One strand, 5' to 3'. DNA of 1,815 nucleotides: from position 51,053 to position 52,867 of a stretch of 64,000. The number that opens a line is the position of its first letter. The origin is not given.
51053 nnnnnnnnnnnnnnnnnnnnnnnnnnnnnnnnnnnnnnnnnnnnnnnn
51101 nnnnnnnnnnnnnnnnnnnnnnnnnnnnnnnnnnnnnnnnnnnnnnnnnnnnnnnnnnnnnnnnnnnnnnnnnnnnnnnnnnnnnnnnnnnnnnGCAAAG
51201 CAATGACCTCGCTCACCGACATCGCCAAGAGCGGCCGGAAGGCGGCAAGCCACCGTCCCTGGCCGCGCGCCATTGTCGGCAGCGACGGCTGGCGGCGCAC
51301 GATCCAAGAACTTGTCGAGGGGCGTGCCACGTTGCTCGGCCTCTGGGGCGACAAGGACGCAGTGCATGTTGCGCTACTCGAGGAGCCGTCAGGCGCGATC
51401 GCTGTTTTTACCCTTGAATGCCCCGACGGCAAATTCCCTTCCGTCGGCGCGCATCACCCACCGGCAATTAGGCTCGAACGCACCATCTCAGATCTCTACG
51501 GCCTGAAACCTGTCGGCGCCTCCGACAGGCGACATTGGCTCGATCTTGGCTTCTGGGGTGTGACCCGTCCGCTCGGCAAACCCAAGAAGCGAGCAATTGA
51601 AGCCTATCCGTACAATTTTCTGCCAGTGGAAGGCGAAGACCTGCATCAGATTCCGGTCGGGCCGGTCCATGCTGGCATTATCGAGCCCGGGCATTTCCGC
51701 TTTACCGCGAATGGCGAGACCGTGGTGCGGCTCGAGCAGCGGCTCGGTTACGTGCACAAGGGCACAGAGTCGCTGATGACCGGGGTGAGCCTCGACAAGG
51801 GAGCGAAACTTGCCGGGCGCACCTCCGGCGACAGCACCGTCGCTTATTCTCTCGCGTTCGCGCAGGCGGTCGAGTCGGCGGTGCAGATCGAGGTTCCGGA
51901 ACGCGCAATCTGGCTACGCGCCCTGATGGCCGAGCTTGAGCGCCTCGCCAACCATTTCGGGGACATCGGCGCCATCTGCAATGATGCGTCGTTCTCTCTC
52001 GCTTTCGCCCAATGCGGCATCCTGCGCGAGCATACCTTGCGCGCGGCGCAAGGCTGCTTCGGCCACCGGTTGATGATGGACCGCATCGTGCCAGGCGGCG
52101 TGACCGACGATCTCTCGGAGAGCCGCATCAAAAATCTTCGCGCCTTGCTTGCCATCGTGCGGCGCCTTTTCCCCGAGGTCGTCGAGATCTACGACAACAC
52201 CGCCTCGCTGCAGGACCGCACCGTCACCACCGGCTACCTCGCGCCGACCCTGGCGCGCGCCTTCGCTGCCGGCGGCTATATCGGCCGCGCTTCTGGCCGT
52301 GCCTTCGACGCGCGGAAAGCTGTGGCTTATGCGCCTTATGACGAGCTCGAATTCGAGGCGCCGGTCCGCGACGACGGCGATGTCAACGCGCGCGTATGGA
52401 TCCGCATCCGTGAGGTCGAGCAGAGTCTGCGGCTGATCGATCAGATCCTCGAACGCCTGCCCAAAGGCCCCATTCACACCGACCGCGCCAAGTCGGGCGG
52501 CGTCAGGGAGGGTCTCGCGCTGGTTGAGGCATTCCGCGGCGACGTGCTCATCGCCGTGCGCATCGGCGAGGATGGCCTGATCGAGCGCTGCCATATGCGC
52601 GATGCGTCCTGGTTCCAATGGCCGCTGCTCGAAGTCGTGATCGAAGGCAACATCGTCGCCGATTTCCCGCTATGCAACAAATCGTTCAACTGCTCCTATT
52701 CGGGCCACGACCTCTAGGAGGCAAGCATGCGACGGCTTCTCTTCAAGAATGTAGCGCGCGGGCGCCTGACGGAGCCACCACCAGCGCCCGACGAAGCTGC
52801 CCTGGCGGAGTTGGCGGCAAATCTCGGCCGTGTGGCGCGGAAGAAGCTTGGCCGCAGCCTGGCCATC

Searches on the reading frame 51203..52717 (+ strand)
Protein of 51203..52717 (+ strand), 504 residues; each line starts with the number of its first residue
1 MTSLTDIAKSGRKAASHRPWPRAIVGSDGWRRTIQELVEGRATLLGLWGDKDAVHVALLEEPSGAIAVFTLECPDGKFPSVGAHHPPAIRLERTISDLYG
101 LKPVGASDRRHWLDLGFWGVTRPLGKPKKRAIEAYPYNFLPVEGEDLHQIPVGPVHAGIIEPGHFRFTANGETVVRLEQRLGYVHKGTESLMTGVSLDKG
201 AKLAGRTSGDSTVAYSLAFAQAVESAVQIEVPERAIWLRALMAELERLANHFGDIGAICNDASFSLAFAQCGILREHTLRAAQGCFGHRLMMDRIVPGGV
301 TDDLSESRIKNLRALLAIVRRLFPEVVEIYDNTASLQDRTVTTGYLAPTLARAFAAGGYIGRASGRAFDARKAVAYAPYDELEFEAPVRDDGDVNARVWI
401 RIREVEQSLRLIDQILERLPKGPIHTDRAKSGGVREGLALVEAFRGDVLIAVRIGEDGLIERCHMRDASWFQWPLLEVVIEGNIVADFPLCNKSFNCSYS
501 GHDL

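Call 4: search_protein_families(library=pfam, proteins=[window:51203-52717:+])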
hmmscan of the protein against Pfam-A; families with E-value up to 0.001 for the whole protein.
window:51203-52717:+ (504 aa): 1 family
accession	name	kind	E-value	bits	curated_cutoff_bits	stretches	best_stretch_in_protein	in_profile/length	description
PF00346.24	Complex1_49kDa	-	4.4e-41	141.2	24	1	274-430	14-170/271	Respiratory-chain NADH dehydrogenase, 49 Kd subunit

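Call 5: search_protein_families(library=ncbifam, proteins=[window:51203-52717:+])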
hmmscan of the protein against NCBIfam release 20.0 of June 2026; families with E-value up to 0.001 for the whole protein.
window:51203-52717:+ (504 aa): 10 families
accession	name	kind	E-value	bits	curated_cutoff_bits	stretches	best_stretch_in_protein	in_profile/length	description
NF004739.1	PRK06075.1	equivalog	1.3e-62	211.8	360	1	150-430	3-283/384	NADH-quinone oxidoreductase subunit D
TIGR01962.1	NuoD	equivalog_domain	1.3e-47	162.6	459.35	1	152-430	7-285/386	NADH dehydrogenase (quinone) subunit D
NF040602.1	F420_dehyd_FpoD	exception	1e-43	149.8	600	1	150-488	10-356/372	F420H2 dehydrogenase subunit FpoD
NF008974.0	PRK12322.1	equivalog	7.4e-43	146.9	522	1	150-488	9-350/366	NADH-quinone oxidoreductase subunit D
NF009808.0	PRK13292.1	equivalog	7.3e-38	129.9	1156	1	61-427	307-687/791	NADH-quinone oxidoreductase subunit B/C/D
NF008728.0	PRK11742.1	equivalog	1.9e-34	119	840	1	144-429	211-496/598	NADH-quinone oxidoreductase subunit C/D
NF005649.0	PRK07415.1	equivalog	4.1e-29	101.8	583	1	151-430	14-294/394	NAD(P)H-quinone oxidoreductase subunit H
TIGR03295.1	frhA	equivalog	1.2e-06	27.7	392.5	1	186-251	41-106/412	coenzyme F420 hydrogenase subunit alpha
NF033181.1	NiFeSe_hydrog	equivalog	0.00024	20.2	600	0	163-251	14-103/507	nickel-dependent hydrogenase large subunit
NF045518.1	H2_NiFeSe_large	exception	0.00096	18.1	780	0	176-249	28-101/485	NiFeSe hydrogenase large subunit HysA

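Call 6: search_solved_structures(query=window:51203-52717:+, max_evalue=0.001, show_alignments=4)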
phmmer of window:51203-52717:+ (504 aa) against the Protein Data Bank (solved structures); distinct sequences matched with E-value up to 0.001: 56.
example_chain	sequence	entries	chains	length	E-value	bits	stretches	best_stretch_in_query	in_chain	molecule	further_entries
7z0s_E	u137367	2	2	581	4.8e-62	213.6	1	75-501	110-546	Formate hydrogenlyase subunit 5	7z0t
6cfw_L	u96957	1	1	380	3.1e-34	121.8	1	149-494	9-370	Membrane-bound hydrogenase subunit alpha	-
2fug_4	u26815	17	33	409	9.2e-33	117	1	133-426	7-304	NADH-quinone oxidoreductase chain 4 | NADH-QUINONE OXIDOREDUCTASE SUBUNIT 4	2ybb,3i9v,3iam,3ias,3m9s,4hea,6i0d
7q5y_B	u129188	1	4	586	1.2e-31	113.3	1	152-423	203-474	NADH-quinone oxidoreductase subunit C/D 2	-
8e73_S2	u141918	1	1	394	3.5e-31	111.8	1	153-430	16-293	NDUS2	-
8bpx_D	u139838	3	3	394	1.6e-30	109.6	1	153-430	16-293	NADH dehydrogenase [ubiquinone] iron-sulfur protein 2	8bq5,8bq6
7aqr_D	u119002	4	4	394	1.6e-30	109.6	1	153-430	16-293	NADH dehydrogenase subunit 7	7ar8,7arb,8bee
7ar7_D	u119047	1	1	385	1.7e-30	109.5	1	154-430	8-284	NADH dehydrogenase [ubiquinone] iron-sulfur protein 2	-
7a23_G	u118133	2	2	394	4.2e-30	108.2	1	153-430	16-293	Nad7m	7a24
8ba0_D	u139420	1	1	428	2e-29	105.9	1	152-431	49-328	Complex I-49kD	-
8b9z_D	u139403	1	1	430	2.1e-29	105.9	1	152-431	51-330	Complex I-49kD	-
8esw_S2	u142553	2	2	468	2.6e-29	105.6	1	152-431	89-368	Complex I-49kD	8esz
6g2j_D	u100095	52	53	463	3.1e-29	105.3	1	153-431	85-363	NADH dehydrogenase [ubiquinone] iron-sulfur protein 2, mitochondrial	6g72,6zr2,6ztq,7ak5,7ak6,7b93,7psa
7vb7_Q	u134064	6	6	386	6e-29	104.4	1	164-431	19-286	NADH dehydrogenase [ubiquinone] iron-sulfur protein 2, mitochondrial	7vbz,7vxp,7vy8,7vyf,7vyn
7vbn_Q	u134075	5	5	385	6.1e-29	104.4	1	164-431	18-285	NADH dehydrogenase [ubiquinone] iron-sulfur protein 2, mitochondrial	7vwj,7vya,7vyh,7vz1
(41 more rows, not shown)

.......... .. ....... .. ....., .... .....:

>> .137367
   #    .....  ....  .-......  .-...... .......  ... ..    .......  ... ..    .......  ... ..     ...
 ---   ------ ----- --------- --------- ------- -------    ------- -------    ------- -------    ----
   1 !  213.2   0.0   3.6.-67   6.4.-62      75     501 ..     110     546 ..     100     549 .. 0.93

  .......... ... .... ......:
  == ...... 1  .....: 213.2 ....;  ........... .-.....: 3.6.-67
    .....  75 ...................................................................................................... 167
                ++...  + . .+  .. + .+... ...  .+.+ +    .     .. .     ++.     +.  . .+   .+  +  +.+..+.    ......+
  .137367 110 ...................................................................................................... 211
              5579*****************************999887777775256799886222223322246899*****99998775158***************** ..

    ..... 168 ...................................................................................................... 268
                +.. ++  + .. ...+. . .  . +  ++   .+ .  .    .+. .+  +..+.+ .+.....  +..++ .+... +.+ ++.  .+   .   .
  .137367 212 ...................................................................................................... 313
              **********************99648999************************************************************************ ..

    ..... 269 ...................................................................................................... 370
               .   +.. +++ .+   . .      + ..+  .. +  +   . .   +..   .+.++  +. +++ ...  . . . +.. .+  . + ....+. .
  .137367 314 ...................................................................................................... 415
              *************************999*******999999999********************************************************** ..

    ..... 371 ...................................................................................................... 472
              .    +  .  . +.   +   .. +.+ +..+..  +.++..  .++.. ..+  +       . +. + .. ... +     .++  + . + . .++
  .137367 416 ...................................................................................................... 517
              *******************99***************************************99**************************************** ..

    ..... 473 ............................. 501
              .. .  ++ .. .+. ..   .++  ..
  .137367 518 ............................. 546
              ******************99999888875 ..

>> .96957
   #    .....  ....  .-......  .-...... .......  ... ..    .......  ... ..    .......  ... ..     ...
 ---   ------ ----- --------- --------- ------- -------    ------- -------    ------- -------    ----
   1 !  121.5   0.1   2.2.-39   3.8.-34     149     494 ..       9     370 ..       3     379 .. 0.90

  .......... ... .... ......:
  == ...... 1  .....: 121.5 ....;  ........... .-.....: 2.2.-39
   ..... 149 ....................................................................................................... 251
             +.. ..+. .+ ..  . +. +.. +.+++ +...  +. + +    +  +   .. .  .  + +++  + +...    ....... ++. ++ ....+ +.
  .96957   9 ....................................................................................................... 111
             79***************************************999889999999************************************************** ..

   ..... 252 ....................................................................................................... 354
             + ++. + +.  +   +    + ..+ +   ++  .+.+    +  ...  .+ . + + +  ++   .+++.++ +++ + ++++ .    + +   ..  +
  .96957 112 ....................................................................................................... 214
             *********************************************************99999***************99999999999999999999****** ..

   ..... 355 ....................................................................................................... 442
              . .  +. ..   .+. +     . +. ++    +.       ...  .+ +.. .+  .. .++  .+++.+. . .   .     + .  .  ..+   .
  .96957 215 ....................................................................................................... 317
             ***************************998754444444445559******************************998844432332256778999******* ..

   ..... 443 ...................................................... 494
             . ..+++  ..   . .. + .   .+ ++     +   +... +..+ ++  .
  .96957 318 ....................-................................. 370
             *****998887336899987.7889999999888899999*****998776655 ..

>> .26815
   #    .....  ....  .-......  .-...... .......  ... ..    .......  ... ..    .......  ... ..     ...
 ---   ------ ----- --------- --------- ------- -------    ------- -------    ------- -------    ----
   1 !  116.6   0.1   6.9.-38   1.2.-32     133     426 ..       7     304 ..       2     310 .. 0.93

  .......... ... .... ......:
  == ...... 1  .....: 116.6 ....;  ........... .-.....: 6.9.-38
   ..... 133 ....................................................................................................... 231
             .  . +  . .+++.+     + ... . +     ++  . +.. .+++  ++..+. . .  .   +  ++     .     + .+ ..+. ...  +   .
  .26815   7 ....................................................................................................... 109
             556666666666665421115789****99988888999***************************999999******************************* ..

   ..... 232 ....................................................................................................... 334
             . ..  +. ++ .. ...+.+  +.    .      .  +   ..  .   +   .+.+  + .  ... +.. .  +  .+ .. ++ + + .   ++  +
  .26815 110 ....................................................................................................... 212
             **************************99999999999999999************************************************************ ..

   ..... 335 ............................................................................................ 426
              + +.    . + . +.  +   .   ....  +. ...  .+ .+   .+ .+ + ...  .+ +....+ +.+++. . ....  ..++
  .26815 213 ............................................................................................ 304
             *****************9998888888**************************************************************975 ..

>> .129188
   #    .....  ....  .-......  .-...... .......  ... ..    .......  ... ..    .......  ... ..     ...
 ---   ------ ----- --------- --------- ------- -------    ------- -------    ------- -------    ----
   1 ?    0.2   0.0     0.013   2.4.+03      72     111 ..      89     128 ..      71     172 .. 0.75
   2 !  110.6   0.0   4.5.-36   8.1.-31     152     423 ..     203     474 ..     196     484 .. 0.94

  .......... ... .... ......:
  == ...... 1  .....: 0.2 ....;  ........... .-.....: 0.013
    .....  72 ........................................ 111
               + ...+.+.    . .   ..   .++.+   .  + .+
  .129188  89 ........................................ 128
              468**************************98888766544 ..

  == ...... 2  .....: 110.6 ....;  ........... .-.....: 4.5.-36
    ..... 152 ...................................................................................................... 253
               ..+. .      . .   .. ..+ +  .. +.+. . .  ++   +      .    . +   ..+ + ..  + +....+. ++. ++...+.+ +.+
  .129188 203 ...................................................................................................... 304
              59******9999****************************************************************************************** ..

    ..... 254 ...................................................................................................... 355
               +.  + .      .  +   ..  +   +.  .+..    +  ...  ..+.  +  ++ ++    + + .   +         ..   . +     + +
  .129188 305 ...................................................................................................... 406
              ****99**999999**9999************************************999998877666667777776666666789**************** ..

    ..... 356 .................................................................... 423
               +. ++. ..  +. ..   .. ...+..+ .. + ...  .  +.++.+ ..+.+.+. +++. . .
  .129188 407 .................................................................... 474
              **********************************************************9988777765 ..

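Call 11: find_homologous_proteins(query=window:51203-52717:+, max_evalue=1e-10)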
Query window:51203-52717:+ (504 aa): 8000 proteins with E <= 1e-10 among 8000 candidates; the best 120 are listed.
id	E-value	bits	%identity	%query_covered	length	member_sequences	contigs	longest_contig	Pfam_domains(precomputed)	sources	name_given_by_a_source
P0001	0.0e+0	1150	100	100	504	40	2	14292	PF00346.25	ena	-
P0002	0.0e+0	1025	89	100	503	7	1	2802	PF00346.25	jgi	-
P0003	0.0e+0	1024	89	99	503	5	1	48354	PF00329.26,PF00346.25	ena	-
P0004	0.0e+0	1023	89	99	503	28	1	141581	PF00346.25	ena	-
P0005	0.0e+0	1022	88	99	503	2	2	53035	PF00346.25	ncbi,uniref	ncbi:hydrogenase expression protein HypE [Methyloceanibacter sp.]|uniref:hydrogenase large subunit n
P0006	0.0e+0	1022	88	100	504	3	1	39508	PF00346.25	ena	-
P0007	0.0e+0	1022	88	100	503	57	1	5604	PF00346.25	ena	-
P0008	0.0e+0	1019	88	100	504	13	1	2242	PF00329.26,PF00346.25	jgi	jgi:Ni,Fe-hydrogenase III large subunit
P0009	0.0e+0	1019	89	99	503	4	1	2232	PF00346.25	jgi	-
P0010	0.0e+0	1018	87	100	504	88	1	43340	PF00346.25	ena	-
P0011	0.0e+0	1018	88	100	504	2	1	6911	PF00346.25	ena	-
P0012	0.0e+0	1014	86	100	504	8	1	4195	PF00346.25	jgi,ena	-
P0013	0.0e+0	1014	88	100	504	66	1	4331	PF00346.25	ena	-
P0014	1.2e-297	1006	86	100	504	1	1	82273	PF00346.25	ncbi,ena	-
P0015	1.1e-292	989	84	100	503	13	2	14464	PF00346.25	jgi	jgi:Ni,Fe-hydrogenase III large subunit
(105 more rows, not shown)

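Call 18: find_related_loci(query=window:51203-52717:+, collection=genome_contigs, flank=10000)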
Query window:51203-52717:+ (504 aa) in genome_contigs; peptide patterns used: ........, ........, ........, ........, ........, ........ (x = any residue, [..] = any of these).
600 stretches matched a pattern (row limit reached: there are more); 579 encode a relative of the query (tblastn E <= 1e-3); the best 80 are kept; 80 distinct loci.
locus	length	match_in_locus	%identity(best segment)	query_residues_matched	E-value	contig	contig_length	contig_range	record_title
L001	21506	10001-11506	88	3-504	0e+0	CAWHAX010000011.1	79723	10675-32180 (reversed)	MAG: uncultured Alphaproteobacteria bacterium isolate MFD04967.bin.3.101 genome assembly, contig: contig_26640, whole ge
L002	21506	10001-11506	78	3-504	0e+0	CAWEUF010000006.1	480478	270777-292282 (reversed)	MAG: uncultured Alphaproteobacteria bacterium isolate MFD04935.bin.2.121 genome assembly, contig: contig_3121, whole gen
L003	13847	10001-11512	78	1-504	0e+0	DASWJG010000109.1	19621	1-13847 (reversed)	MAG TPA_asm: Methyloceanibacter sp. isolate SMAG_U2889 k141_2648763, whole genome shotgun sequence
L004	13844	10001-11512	75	1-504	0e+0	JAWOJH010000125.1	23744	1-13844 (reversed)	MAG: Methyloceanibacter sp. isolate CWP6-1.bin.95 k191_766221, whole genome shotgun sequence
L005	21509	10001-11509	76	1-504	0e+0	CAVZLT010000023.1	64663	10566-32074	MAG: uncultured Alphaproteobacteria bacterium isolate MFD02242.bin.3.280 genome assembly, contig: contig_28670, whole ge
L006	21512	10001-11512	76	1-504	0e+0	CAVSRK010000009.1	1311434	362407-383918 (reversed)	MAG: uncultured Alphaproteobacteria bacterium isolate MFD05674.bin.1.63 genome assembly, contig: contig_7356, whole geno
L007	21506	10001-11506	75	3-504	0e+0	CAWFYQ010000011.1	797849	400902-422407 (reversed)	MAG: uncultured Alphaproteobacteria bacterium isolate MFD05442.bin.1.360 genome assembly, contig: contig_7142, whole gen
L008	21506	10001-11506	74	3-504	0e+0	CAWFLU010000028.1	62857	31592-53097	MAG: uncultured Alphaproteobacteria bacterium isolate MFD06298.bin.1.211 genome assembly, contig: contig_91334, whole ge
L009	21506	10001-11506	74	3-504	0e+0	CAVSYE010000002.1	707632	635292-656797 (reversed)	MAG: uncultured Alphaproteobacteria bacterium isolate MFD05502.bin.1.29 genome assembly, contig: contig_27574, whole gen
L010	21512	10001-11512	75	1-504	0e+0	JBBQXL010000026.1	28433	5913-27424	MAG: Hyphomicrobiales bacterium isolate Co_metawrap_2110 Cmw_2110_k141_18220651_length_28433_cov_15.9958, whole genome s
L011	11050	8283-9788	72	1-504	0e+0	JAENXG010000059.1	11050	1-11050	MAG: Methyloceanibacter sp. isolate 5_8_m_bin2 k141_648829_length_11050_cov_307.0815, whole genome shotgun sequence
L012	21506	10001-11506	71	1-504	0e+0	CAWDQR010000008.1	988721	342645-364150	MAG: uncultured Alphaproteobacteria bacterium isolate MFD03399.bin.1.125 genome assembly, contig: contig_7243, whole gen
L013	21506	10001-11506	71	1-504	0e+0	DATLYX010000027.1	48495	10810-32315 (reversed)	MAG TPA_asm: Xanthobacteraceae bacterium isolate SMAG_U13283 k141_163779, whole genome shotgun sequence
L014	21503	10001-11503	71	2-504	0e+0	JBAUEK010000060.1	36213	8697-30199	MAG: Methyloceanibacter sp. isolate MFD13097_ilm_asm_bin24 k127_373318, whole genome shotgun sequence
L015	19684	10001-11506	70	1-504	0e+0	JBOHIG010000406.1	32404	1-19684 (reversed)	MAG: Xanthobacteraceae bacterium isolate SC-S_metawrap_bin.112 k127_5915633, whole genome shotgun sequence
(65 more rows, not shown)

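Call 21: search_protein_representatives(protein=window:51203-52717:+)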
Query: 504 residues. Proteins with E-value up to 0.001 (for the whole library): 7732; up to 1e-10: 4081; up to 1e-30: 1116. The best 150 are listed.
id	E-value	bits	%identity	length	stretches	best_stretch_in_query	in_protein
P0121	3.1e-183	626.6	61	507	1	17-504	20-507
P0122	1.9e-153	528.4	54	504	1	39-504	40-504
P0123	2.0e-145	501.9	80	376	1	35-308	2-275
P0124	5.4e-127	441.1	69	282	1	224-504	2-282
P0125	1.3e-125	436.5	60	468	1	2-337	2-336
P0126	3.2e-121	422.1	56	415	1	1-381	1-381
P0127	6.6e-119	414.4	49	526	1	71-504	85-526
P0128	4.6e-117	408.3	77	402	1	50-284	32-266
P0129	1.1e-115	403.9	46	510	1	17-504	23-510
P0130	1.6e-113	396.7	47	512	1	25-504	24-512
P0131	2.1e-112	393.0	60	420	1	1-317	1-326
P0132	3.5e-111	388.9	44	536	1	12-504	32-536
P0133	8.4e-111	387.7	85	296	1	4-202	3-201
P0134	4.6e-110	385.2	63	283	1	224-504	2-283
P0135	6.1e-110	384.8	45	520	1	41-504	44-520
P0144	5.3e-100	352.0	44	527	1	65-504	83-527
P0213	1.9e-77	277.7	39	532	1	76-501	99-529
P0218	3.6e-76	273.4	34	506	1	24-504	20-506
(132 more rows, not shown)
